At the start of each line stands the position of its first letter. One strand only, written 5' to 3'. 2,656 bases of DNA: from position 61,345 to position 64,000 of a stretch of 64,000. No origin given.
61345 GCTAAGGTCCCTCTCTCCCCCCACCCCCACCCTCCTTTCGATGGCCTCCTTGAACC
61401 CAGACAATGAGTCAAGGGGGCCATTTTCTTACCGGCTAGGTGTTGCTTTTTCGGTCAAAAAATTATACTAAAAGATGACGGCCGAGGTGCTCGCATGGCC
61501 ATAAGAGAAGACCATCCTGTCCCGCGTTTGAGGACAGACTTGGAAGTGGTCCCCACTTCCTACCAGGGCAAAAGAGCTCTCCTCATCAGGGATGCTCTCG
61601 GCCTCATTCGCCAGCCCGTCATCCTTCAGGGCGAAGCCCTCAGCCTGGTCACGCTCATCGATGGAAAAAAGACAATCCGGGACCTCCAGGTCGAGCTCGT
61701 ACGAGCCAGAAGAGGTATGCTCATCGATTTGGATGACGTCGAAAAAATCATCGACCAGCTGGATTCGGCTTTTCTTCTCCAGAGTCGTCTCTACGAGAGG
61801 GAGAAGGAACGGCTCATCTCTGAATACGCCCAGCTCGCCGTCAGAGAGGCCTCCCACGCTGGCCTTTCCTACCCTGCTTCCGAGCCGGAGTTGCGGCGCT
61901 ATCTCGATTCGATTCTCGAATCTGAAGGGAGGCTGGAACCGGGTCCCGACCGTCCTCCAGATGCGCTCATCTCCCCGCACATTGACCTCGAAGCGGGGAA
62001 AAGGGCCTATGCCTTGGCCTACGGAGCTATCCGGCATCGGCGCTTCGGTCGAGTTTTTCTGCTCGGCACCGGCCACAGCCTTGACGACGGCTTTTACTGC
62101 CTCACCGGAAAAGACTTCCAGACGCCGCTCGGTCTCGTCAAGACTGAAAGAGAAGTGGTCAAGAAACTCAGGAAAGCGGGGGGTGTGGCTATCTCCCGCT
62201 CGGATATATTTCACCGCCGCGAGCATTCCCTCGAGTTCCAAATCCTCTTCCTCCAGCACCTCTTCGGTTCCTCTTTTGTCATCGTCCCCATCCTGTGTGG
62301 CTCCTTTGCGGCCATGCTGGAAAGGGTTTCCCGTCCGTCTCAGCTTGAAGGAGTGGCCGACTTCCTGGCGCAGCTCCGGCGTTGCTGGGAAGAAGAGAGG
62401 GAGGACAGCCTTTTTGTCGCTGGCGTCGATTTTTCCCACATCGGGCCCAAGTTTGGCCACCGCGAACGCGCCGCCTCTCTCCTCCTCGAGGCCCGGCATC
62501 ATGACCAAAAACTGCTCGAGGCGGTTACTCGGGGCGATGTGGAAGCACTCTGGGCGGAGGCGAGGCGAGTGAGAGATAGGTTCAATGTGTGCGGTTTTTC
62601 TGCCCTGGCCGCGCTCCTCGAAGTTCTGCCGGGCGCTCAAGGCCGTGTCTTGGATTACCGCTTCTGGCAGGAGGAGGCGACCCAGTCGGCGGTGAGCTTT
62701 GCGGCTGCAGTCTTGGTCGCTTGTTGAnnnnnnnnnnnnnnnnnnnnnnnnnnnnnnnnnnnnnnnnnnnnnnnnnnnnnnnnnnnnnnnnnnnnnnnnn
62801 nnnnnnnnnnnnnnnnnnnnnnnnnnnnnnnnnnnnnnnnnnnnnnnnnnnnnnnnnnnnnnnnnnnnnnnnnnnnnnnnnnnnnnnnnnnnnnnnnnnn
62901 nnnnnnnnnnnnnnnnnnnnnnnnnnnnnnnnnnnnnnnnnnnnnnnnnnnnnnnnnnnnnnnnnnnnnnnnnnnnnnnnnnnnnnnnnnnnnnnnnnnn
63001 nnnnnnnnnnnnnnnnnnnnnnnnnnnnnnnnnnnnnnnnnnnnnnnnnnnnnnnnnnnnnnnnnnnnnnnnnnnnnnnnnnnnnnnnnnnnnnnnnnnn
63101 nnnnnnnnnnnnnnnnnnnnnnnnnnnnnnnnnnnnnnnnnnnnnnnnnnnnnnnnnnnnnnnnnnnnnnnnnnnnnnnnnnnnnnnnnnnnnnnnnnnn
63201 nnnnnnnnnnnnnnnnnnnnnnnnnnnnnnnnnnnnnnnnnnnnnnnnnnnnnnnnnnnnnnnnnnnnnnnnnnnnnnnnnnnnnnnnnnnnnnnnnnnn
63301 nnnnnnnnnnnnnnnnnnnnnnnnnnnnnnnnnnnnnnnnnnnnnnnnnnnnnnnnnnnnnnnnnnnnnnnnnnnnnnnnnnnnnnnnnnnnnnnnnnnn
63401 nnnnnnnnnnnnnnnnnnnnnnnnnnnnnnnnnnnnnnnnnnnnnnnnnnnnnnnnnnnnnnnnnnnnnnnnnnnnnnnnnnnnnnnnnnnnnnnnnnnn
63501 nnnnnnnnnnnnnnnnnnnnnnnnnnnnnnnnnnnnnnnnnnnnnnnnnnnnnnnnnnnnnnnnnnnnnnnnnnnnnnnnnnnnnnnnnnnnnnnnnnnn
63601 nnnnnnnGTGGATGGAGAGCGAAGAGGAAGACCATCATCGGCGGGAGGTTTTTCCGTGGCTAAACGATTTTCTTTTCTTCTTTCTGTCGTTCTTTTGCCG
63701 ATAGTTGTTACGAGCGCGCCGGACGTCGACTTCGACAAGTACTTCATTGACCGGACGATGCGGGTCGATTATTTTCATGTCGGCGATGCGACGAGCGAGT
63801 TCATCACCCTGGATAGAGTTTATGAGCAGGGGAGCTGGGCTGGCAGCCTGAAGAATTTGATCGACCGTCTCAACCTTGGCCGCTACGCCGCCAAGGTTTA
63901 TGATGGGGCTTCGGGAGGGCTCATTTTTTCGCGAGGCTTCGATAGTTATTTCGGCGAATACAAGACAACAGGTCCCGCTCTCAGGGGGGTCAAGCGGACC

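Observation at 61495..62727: MEMO1-family protein carrying an N-terminal PqqD-like (RiPP-recognition-element-like) domain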

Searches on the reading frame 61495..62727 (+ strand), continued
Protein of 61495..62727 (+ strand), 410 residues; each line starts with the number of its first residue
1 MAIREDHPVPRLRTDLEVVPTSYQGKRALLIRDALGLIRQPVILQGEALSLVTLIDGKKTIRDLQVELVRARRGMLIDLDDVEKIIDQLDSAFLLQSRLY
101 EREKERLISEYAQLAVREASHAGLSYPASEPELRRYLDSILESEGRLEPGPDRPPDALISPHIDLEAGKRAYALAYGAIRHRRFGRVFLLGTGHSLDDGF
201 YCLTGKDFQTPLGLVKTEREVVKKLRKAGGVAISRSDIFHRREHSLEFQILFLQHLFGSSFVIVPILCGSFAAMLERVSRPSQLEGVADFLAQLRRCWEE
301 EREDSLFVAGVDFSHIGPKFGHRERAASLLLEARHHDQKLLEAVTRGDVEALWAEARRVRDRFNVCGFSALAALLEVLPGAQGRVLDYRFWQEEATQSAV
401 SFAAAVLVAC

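Call 36: find_related_loci(query=A4, collection=genome_contigs, flank=10000)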
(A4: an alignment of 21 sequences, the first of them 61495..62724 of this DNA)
Query A4 (410 aa) in genome_contigs; peptide patterns used: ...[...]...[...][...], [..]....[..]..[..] (x = any residue, [..] = any of these).
600 stretches matched a pattern (row limit reached: there are more); 582 encode a relative of the query (tblastn E <= 1e-3); the best 80 are kept; 80 distinct loci.
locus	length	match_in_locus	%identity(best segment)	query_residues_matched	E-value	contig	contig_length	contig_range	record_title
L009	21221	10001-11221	67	3-408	0e+0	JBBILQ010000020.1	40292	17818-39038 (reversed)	MAG: Candidatus Aminicenantes bacterium isolate RVF170221_bin_212 NODE_762_length_40292_cov_6.194771, whole genome shotg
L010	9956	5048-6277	61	1-409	5e-166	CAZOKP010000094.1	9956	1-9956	MAG TPA_asm: uncultured Eubacteriales bacterium isolate binchicken_co189_413 genome assembly, contig: NODE_7441_length_9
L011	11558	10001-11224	61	3-409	2e-160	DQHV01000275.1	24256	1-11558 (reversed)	MAG TPA_asm: Candidatus Aminicenantes bacterium isolate UBA8522 contig_16431, whole genome shotgun sequence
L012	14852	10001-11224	60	3-409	4e-157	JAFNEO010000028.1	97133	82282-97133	MAG: Candidatus Aminicenantes bacterium isolate bin_1 PROKKA_contig000028, whole genome shotgun sequence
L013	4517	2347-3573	57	2-409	1e-159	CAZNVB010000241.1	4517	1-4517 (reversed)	MAG TPA_asm: uncultured Eubacteriales bacterium isolate SRP231805_co4_44 genome assembly, contig: k141_177998, whole gen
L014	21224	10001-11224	60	3-409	1e-151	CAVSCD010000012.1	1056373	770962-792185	MAG: Candidatus Aminicenantes bacterium isolate MFD02979.bin.2.51 genome assembly, contig: contig_50765, whole genome sh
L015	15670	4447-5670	55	1-407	9e-150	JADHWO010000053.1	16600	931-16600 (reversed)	MAG: Candidatus Aminicenantes bacterium isolate BS750m-G29 BS-750m-C5633, whole genome shotgun sequence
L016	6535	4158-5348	57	9-404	1e-148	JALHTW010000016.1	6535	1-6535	MAG: Candidatus Aminicenantes bacterium isolate PFL34 seq_163161, whole genome shotgun sequence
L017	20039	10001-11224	59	3-409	6e-146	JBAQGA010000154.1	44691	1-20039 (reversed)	MAG: Candidatus Aminicenantales bacterium isolate MFD06995_ilm_asm_bin14 k127_118804, whole genome shotgun sequence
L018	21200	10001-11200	56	6-404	2e-143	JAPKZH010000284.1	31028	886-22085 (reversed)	MAG: Candidatus Aminicenantes bacterium isolate LacPavin_0920_SED5_MAG_55_12 LacPavin_0920_SED5_scaffold_244299, whole g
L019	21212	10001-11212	54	6-408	2e-141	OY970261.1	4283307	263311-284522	MAG: Candidatus Aminicenantes bacterium isolate MFD04408.bin.1.29 genome assembly, chromosome: 1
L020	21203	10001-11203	54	9-408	2e-139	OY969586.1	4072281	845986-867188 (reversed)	MAG: Candidatus Aminicenantes bacterium isolate MFD10007.bin.c.2 genome assembly, chromosome: 1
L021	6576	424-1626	52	9-408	2e-138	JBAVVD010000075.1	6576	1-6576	MAG: Candidatus Aminicenantales bacterium isolate MFD01647_ilm_asm_bin15 k127_20669, whole genome shotgun sequence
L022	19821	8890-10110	49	2-407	7e-130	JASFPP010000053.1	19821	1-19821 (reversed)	MAG: Candidatus Aminicenantes bacterium isolate D0819M58metaG_sub_Bin_184 D0819M58metaG_FD_scaffold_185_c1, whole genome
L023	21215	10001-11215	51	9-409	2e-128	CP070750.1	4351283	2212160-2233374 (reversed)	MAG: Candidatus Aminicenantes bacterium isolate bin34 chromosome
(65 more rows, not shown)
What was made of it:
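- Tried and rejected: It was repeated with a mid-diversity set (call 36).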

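Call 54: search_solved_structures(query=window:61495-62724:+, max_evalue=0.001, show_alignments=2)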
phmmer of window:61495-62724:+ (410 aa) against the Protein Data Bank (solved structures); distinct sequences matched with E-value up to 0.001: 3.
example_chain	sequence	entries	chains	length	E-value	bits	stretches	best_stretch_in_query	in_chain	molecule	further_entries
7kq8_A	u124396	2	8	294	8.1e-11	44.8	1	115-382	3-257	Protein MEMO1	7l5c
3bcz_A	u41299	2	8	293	1.1e-10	44.4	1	116-382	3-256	Protein MEMO1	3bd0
7m8h_A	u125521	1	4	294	3.4e-10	42.7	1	115-277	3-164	Protein MEMO1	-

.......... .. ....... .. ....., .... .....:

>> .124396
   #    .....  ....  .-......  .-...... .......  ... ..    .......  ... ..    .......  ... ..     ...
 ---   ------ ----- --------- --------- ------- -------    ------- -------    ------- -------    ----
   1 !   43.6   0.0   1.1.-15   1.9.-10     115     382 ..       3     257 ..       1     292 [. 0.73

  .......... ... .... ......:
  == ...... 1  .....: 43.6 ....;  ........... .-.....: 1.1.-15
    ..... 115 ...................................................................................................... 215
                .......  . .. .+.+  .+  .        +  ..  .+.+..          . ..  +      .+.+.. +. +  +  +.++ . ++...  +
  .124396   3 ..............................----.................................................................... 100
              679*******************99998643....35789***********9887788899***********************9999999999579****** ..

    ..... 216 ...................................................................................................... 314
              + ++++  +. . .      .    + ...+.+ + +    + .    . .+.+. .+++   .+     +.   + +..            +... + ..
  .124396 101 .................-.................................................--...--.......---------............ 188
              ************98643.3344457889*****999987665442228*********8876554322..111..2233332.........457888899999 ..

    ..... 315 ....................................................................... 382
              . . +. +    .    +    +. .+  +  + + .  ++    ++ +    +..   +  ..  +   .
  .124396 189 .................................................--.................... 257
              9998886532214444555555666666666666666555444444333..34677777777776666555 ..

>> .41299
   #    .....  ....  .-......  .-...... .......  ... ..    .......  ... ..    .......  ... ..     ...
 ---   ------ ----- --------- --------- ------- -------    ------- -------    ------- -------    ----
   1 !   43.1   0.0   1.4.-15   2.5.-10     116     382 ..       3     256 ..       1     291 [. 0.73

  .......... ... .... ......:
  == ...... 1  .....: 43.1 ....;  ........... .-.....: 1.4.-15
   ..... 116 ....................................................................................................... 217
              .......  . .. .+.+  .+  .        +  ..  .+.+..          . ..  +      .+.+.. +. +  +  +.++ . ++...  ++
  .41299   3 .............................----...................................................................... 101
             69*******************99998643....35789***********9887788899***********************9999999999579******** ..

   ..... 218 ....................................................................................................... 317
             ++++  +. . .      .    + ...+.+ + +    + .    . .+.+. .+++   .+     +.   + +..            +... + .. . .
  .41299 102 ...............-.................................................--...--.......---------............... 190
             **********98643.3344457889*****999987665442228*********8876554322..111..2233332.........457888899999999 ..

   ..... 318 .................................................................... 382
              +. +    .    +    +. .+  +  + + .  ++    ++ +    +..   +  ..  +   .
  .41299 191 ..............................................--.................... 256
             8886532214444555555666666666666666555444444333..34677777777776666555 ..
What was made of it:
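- On LigB-type class III extradiol dioxygenase: C366 occupies the position of MEMO1 Cys244 (call 54).
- Closest known: Human MEMO1. Different: MEMO1 is a single domain of 297 aa and lacks the N-terminal RRE; alignment starts at residue ~115 here (call 54).
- Checked: Human MEMO1 residue ~5 aligns to residue ~115 here, so residues 1-112 are a true N-terminal addition (call 54).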

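Call 56: predict_structure(alignment_id=A3)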
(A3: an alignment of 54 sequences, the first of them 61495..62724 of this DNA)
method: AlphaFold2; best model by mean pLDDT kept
length: 410 residues; sequences in the alignment: 54
mean_pLDDT: 96.2   pTM: 0.93
mean pLDDT of the five models: 96.2, 95.7, 95.6, 95.4, 95.1
residues with pLDDT >= 90: 393; 70-90: 12; 50-70: 4; < 50: 1
segments of 3 or more residues with pLDDT < 50: none
pLDDT, mean of each block of 10 residues (from residue 1): 78 94 94 94 94 96 96 94 97 98 98 98 98 98 82 93 98 97 97 96 99 99 98 98 98 98 98 97 98 98 98 97 97 98 98 98 97 98 97 96 97
secondary structure, 60 per line:
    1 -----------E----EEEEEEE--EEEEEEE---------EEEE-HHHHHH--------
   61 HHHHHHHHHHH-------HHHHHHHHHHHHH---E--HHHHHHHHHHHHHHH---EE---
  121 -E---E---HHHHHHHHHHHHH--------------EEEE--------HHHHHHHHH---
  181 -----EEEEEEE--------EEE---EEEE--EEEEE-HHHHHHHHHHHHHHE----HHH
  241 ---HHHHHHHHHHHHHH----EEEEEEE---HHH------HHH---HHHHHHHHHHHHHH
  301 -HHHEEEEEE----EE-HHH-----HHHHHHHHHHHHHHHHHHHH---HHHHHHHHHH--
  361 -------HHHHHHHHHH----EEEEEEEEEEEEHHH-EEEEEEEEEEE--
elements in order: E17-23 E26-32 E42-45 H47-52 H61-71 H79-91 H98-112 H130-142 E157-160 H169-177 E186-192 E201-203 E207-210 E213-217 H219-232 H244-257 E262-268 H287-300 E305-310 H326-345 H349-358 H368-377 E382-393 E398-408
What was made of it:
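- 61495..62727 (+): Complete ORF of 410 aa plus stop: the PqqD-like/Memo fusion protein. The full-length AF2 model has pLDDT 96.2 and pTM 0.93 (call 56).
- On PqqD / RiPP recognition element (RRE) fold: The same elements appear in the full-length model (call 56).
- Full-length pTM is 0.93 (call 56). The very high interdomain confidence (pTM 0.93, call 56) suggests a fixed intramolecular interface and not a flexible recruitment module.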

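Call 71: fold_search(model_id=the predicted structure, library=pdb)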
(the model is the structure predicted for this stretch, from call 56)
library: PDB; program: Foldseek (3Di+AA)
matches with E <= 10: 437; with E <= 0.001: 29
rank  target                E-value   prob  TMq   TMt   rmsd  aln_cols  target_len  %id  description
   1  7kq8_A                3.4e-18  1.00  0.59  0.81   3.3       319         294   22  Structure of iron bound MEMO1 (released 2021-11-17)
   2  7m8h_A                5.7e-18  1.00  0.59  0.80   3.5       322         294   22  Structure of Memo1 C244S metal binding site mutant at 1.75A (released 2022-04-06)
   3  7l5c_D                1.9e-17  1.00  0.59  0.80   3.4       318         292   22  Structure of copper bound MEMO1 (released 2022-01-19)
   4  3bcz_A                5.5e-17  1.00  0.59  0.80   3.4       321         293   23  Crystal structure of Memo (released 2007-11-27)
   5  3bcz_C                8.2e-17  1.00  0.57  0.79   3.7       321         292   23  Crystal structure of Memo (released 2007-11-27)
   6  3vsg_A                2.6e-08  1.00  0.38  0.55   6.5       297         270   15  Crystal structure of iron free 1,6-APD, 2-Animophenol-1,6-Dioxygenase (released 2013-01-16)
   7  3vsi_D                3.1e-08  1.00  0.42  0.55   6.3       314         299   12  Crystal structure of native 1,6-APD (2-Animophenol-1,6-dioxygenase) complex with 4-Nitrocatechol (released 2013-01-16)
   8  8ihg_A                3.5e-08  1.00  0.41  0.53   6.7       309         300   13  Crystal structure of aminophenol dioxygenase from Pseudomonas species AP-3 (released 2024-02-28)
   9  3vsj_B                3.7e-08  1.00  0.41  0.53   6.4       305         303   13  Crystal structure of 1,6-APD (2-ANIMOPHENOL-1,6-DIOXYGENASE) complexed with intermediate products (released 2013-01-16)
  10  3vsg_B                4.1e-08  1.00  0.40  0.51   6.8       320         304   13  Crystal structure of iron free 1,6-APD, 2-Animophenol-1,6-Dioxygenase (released 2013-01-16)
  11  3vsh_B                4.1e-08  1.00  0.41  0.52   9.2       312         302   12  Crystal structure of native 1,6-APD (with Iron), 2-Animophenol-1,6-Dioxygenase (released 2013-01-16)
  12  3vsg_D                4.4e-08  1.00  0.42  0.55   6.5       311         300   13  Crystal structure of iron free 1,6-APD, 2-Animophenol-1,6-Dioxygenase (released 2013-01-16)
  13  8ihg_C                5.8e-08  1.00  0.41  0.53   9.0       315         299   13  Crystal structure of aminophenol dioxygenase from Pseudomonas species AP-3 (released 2024-02-28)
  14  5hee_A                1.2e-07  1.00  0.42  0.61   5.3       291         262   13  Crystal structure of the TK2203 protein (released 2016-06-29)
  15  7txy_E                2.5e-07  1.00  0.36  0.51   7.3       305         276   12  Crystal structure of the 2-Aminophenol 1,6-dioxygenase from the ARO bacterial microcompartment of Micromonospora rosar (released 2023-02-15)
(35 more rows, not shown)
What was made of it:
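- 61843..62712 (+): Memo (LigB-superfamily) domain, residues 117-406. Foldseek to iron-bound MEMO1 7kq8 gives E 3.4e-18 and TM 0.81, followed by class III extradiol dioxygenases (call 71).
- On PqqD / RiPP recognition element (RRE) fold: For the full-length query 5SXY scores prob 0.99, TM 0.60 and rmsd 3.1 A (call 71).
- On Memo (PF01875): 7kq8_A gives E 3.4e-18 and TM 0.81 (call 71).
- On LigB-type class III extradiol dioxygenase: Aminophenol dioxygenase, LigAB, DOPA dioxygenase and DesB match with TM 0.4-0.6 and E 1e-5 to 1e-8 (call 71).
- TM 0.81 to iron-bound MEMO1 (call 71). PqqD 5SXY is the first non-LigB hit for the full-length model (prob 0.99, TM 0.60; call 71).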

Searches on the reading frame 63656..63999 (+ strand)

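Call 62: search_protein_families(library=pfam, proteins=[window:63656-63999:+], max_evalue=0.001)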
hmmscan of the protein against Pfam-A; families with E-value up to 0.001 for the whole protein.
window:63656-63999:+ (114 aa): 1 family
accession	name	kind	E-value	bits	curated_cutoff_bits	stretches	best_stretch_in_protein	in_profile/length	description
PF16217.10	M64_N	-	1.4e-26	92.9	27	1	25-109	1-85/122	Peptidase M64 N-terminus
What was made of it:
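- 63656..64000 (+): 5' part of a peptidase M64 gene, third gene of the apparent operon, running off the window. Found only in Aminicenantes. M64_N E 1.4e-26 (call 62).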
